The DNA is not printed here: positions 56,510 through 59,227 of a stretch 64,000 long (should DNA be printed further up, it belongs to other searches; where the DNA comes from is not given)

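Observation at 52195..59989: Convergent seven-gene sugar locus built around a glycyl radical enzyme of unknown substrate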

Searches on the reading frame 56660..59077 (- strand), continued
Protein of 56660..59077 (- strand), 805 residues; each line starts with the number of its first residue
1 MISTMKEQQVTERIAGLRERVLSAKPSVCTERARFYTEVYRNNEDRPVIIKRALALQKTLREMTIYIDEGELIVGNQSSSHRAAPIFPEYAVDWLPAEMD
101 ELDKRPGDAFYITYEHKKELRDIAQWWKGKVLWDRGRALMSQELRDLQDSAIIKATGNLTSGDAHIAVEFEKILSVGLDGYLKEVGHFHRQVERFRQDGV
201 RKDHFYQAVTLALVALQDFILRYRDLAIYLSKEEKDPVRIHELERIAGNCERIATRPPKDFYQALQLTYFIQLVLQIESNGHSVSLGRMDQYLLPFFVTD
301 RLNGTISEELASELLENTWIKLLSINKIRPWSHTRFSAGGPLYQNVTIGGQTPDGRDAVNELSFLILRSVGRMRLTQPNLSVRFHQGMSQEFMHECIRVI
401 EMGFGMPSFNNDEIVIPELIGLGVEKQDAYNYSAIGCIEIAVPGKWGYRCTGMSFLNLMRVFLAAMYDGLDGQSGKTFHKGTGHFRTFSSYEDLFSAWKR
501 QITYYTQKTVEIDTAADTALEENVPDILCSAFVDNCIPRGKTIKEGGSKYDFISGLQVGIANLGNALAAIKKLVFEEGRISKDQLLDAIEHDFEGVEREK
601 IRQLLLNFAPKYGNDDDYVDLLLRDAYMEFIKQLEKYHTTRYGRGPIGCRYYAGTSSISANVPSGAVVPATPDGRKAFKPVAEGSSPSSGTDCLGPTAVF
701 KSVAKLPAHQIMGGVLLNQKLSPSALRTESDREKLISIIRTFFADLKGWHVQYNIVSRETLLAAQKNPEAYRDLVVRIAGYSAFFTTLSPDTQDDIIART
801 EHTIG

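Call 28: find_homologous_proteins(query=window:56660-59077:-, max_evalue=1e-50)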
Query window:56660-59077:- (805 aa): 8000 proteins with E <= 1e-50 among 8000 candidates; the best 120 are listed.
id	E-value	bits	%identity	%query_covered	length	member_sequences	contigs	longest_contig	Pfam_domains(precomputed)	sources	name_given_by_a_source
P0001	0.0e+0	1846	100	100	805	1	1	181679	PF02901.21,PF01228.27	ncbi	-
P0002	0.0e+0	1586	85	100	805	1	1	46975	PF02901.21,PF01228.27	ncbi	-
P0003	0.0e+0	1511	81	100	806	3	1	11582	PF02901.21,PF01228.27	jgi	jgi:pyruvate formate-lyase/glycerol dehydratase family glycyl radical enzyme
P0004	0.0e+0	1509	80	100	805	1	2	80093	PF02901.21,PF01228.27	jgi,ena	-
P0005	0.0e+0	1507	80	100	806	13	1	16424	PF02901.21,PF01228.27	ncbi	-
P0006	0.0e+0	1507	80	100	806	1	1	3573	PF02901.21,PF01228.27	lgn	-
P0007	0.0e+0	1506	81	100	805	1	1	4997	PF02901.21,PF01228.27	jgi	jgi:formate C-acetyltransferase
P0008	0.0e+0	1504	81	100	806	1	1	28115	PF02901.21,PF01228.27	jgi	-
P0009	0.0e+0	1501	81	100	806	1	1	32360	PF02901.21,PF01228.27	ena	-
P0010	0.0e+0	1501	80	100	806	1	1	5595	PF02901.21,PF01228.27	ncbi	-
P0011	0.0e+0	1500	80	100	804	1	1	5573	PF02901.21,PF01228.27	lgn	-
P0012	0.0e+0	1500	80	100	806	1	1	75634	PF02901.21,PF01228.27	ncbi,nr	ncbi:glycyl radical protein [Draconibacterium sp.]|nr:glycyl radical protein [Draconibacterium sp.]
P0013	0.0e+0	1500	81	100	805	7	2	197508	PF02901.21,PF01228.27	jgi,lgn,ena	-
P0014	0.0e+0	1499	81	100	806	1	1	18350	PF02901.21,PF01228.27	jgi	-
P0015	0.0e+0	1499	80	100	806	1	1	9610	PF02901.21,PF01228.27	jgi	jgi:pyruvate formate-lyase/glycerol dehydratase family glycyl radical enzyme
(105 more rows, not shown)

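Call 29: find_encoding_contigs(protein=P0001, flank=10000, max_places=3)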
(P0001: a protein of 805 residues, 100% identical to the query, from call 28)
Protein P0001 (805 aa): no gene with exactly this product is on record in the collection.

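Call 31: search_solved_structures(query=window:56660-59077:-, max_evalue=1e-170, show_alignments=5)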
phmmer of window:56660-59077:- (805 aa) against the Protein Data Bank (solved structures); distinct sequences matched with E-value up to 1e-170: 5.
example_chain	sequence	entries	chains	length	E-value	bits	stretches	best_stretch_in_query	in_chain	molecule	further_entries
6xs4_A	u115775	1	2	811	0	1020.7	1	6-804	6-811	Formate C-acetyltransferase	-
8yjn_A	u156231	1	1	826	0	1010.9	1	3-803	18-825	Probable dehydratase YbiW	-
8id7_A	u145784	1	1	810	0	1010.8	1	3-803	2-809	Probable dehydratase YbiW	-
1r8w_A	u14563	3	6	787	3.3e-181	607.4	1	10-803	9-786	glycerol dehydratase | B12-independent glycerol dehydratase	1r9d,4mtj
9rco_A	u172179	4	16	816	2.9e-174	584.5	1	10-802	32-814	Glycyl radical protein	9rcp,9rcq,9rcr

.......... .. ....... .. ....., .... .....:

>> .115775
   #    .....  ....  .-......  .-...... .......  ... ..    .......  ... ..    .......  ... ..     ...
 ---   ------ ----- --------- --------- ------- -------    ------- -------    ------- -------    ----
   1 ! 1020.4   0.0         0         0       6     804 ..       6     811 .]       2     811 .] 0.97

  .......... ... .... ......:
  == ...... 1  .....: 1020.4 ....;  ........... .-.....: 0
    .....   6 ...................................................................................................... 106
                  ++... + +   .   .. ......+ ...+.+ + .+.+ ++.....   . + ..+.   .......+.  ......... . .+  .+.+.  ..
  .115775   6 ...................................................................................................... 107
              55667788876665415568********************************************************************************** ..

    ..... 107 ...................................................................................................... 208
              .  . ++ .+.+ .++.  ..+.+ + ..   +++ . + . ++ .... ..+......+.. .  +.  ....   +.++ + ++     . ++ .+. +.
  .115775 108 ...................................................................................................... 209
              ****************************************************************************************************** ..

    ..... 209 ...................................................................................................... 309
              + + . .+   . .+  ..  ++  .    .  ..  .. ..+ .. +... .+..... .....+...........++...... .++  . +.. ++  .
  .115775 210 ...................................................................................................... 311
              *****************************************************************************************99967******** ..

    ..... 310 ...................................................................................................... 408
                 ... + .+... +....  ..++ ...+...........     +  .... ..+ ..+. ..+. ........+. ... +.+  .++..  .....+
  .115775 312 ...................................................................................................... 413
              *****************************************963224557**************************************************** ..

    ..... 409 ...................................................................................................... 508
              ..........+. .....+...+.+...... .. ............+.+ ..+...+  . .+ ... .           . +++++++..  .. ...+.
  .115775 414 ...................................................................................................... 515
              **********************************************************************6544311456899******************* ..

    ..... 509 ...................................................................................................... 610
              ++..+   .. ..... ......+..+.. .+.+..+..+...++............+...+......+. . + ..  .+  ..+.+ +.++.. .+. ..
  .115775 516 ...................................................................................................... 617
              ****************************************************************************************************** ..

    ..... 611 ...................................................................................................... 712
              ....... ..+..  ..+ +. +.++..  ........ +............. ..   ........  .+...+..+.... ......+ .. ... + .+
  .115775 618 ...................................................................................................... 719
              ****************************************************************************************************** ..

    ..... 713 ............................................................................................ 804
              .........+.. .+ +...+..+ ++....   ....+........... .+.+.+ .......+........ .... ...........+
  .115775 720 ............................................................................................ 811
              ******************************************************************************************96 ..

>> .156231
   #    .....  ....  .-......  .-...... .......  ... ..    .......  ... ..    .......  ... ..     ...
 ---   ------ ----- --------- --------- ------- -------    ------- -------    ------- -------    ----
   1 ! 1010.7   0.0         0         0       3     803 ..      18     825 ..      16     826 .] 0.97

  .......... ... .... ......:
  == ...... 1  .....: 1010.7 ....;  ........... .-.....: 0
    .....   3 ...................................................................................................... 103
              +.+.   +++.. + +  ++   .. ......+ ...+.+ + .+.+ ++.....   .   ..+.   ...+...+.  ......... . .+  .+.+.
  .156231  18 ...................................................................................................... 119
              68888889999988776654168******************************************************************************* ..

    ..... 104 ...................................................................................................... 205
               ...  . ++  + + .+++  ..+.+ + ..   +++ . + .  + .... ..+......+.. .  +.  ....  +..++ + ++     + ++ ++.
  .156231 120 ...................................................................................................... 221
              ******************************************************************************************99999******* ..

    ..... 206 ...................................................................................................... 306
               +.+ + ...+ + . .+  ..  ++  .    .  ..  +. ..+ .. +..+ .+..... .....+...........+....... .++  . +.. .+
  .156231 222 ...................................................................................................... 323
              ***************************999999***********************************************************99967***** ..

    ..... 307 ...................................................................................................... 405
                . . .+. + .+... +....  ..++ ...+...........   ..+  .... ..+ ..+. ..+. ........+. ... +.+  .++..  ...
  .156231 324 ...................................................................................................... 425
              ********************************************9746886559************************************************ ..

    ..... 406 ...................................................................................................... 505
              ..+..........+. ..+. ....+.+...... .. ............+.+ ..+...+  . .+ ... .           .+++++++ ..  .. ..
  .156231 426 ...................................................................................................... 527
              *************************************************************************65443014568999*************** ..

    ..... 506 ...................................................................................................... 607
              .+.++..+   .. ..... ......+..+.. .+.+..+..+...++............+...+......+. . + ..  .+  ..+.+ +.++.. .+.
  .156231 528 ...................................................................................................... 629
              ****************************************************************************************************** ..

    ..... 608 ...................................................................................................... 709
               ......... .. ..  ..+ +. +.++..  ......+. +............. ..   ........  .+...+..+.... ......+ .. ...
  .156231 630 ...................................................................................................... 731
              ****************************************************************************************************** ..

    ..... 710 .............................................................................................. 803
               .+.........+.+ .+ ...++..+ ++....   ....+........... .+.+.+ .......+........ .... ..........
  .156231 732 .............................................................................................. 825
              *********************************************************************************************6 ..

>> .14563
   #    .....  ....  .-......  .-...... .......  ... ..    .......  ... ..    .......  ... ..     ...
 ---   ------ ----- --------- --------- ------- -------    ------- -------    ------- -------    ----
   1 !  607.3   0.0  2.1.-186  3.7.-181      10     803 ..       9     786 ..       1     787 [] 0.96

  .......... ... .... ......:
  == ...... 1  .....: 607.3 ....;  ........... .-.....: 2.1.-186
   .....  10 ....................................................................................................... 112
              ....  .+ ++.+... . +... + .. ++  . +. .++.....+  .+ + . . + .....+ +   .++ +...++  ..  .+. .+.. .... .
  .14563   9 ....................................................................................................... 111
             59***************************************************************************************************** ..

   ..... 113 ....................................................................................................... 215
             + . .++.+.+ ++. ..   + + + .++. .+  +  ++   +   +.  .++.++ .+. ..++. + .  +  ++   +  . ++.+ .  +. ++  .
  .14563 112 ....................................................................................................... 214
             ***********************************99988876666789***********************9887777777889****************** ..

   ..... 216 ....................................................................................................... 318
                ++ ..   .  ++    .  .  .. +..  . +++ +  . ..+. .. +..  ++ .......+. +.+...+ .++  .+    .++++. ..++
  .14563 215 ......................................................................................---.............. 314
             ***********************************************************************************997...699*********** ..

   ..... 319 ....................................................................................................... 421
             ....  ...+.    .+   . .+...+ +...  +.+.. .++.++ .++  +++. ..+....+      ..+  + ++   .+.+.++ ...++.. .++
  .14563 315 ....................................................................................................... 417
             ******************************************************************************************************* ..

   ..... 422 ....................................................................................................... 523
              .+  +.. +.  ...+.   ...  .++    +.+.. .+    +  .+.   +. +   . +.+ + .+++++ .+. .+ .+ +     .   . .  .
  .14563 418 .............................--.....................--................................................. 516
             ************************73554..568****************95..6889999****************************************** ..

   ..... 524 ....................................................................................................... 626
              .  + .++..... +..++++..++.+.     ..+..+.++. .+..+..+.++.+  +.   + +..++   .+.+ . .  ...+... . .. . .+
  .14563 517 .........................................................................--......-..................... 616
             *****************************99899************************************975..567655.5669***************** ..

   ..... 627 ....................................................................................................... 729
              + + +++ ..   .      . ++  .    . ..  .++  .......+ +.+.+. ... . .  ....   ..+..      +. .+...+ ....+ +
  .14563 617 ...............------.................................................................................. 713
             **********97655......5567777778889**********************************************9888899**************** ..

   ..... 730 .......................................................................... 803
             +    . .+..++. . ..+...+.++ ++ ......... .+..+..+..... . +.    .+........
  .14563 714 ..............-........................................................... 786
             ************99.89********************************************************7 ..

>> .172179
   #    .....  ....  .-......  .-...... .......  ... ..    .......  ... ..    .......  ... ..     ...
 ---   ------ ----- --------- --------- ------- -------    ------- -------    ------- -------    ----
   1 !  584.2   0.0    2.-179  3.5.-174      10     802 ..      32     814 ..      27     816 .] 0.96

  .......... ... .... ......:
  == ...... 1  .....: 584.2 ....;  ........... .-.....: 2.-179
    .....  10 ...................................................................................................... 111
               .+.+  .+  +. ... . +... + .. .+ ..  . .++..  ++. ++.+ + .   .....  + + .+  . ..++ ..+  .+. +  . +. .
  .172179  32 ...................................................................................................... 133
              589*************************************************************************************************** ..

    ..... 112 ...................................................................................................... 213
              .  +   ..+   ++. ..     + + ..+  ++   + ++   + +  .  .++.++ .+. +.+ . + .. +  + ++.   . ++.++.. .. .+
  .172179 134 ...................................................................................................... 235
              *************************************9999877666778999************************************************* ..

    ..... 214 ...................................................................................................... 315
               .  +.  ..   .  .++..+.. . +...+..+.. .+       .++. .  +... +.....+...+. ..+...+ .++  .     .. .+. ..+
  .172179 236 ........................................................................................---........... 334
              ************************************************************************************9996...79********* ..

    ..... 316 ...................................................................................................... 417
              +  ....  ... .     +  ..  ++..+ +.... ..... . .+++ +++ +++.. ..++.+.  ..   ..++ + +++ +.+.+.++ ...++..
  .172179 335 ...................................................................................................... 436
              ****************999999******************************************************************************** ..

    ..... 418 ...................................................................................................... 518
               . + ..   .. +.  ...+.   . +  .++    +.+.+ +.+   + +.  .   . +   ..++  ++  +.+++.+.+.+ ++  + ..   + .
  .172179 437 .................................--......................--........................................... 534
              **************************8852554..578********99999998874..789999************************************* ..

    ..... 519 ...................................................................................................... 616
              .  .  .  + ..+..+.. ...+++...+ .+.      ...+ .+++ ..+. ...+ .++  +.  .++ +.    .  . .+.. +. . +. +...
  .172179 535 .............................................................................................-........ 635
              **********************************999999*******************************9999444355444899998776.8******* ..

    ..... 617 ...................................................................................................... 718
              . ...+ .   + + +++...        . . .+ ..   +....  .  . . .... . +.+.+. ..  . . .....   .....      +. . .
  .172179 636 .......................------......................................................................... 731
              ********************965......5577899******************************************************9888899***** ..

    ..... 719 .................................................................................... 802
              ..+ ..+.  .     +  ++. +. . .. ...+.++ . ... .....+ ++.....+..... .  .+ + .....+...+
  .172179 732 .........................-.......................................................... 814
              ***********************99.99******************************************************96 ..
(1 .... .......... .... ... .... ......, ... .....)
